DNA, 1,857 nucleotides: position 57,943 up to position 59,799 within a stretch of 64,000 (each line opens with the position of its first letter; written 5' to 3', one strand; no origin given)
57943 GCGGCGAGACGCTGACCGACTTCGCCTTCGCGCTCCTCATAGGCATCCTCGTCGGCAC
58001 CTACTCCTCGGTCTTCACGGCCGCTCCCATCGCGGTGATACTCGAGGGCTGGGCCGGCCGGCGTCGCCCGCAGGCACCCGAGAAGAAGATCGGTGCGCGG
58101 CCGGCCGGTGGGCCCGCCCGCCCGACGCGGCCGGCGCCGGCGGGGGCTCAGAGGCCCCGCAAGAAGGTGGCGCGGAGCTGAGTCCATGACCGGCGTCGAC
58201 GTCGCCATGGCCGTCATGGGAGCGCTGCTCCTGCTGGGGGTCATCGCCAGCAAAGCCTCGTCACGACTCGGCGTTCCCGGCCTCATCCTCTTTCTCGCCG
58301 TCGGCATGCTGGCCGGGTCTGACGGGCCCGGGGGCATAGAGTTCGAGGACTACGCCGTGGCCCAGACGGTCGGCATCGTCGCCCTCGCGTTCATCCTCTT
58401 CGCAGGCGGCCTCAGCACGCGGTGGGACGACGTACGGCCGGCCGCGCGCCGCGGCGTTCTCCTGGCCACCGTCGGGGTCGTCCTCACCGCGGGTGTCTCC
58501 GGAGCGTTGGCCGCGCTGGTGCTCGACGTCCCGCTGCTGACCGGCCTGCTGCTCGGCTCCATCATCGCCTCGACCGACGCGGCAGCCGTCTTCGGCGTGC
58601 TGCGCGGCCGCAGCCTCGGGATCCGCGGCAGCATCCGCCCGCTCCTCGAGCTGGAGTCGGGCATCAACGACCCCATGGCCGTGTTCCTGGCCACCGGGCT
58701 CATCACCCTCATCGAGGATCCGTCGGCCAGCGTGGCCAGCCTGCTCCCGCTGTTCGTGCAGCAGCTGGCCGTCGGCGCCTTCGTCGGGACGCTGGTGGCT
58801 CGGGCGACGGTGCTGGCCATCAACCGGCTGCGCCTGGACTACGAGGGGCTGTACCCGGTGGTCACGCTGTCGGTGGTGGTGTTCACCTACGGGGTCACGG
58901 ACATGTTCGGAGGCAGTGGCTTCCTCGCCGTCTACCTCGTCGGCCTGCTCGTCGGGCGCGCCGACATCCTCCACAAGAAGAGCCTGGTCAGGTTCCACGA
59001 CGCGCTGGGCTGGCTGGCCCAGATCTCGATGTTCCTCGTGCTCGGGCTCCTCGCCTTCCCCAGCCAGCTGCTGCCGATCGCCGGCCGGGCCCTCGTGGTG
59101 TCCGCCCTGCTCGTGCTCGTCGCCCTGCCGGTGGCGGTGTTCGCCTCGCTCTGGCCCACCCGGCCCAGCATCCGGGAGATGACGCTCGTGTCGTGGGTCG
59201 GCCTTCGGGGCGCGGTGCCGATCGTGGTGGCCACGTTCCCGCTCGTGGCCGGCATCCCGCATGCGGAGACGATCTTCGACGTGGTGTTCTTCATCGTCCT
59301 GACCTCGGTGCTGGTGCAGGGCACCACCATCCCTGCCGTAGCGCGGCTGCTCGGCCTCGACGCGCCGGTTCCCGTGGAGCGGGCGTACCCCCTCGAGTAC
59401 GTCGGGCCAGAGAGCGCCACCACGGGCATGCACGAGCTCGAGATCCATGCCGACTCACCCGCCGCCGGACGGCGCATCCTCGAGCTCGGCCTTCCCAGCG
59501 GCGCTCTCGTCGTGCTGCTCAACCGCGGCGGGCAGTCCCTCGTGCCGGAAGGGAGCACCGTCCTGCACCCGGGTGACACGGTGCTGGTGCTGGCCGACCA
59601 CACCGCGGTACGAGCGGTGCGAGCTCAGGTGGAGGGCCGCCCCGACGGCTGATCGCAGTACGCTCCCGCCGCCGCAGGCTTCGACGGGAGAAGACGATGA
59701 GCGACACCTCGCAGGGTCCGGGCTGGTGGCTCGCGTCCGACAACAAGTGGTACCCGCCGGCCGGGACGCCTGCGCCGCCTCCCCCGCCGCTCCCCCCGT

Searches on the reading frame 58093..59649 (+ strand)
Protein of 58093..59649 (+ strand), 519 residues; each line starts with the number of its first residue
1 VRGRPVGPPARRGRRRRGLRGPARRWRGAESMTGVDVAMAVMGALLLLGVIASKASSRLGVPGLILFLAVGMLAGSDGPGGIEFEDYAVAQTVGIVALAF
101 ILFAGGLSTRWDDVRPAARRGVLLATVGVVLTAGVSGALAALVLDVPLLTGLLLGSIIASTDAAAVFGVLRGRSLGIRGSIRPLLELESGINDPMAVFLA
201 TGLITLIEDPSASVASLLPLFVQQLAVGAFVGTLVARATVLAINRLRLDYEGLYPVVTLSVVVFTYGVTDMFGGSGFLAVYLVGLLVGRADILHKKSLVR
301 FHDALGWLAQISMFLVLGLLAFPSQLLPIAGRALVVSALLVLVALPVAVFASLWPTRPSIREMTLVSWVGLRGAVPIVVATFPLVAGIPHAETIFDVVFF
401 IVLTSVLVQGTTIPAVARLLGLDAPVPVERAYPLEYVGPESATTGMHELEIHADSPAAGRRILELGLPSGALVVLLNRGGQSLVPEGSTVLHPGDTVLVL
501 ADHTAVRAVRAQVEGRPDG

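Call 86: search_protein_families(library=pfam, proteins=[window:58093-59649:+], max_evalue=0.0001)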
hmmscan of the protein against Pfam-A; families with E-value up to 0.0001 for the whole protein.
window:58093-59649:+ (519 aa): 2 families
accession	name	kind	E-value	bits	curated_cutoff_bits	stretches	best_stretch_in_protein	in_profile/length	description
PF00999.27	Na_H_Exchanger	-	1.3e-49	169.5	26.2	1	46-417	4-373/375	Sodium/hydrogen exchanger, transmembrane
PF02080.26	TrkA_C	-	3e-15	56.3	27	1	446-511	1-68/71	TrkA-C domain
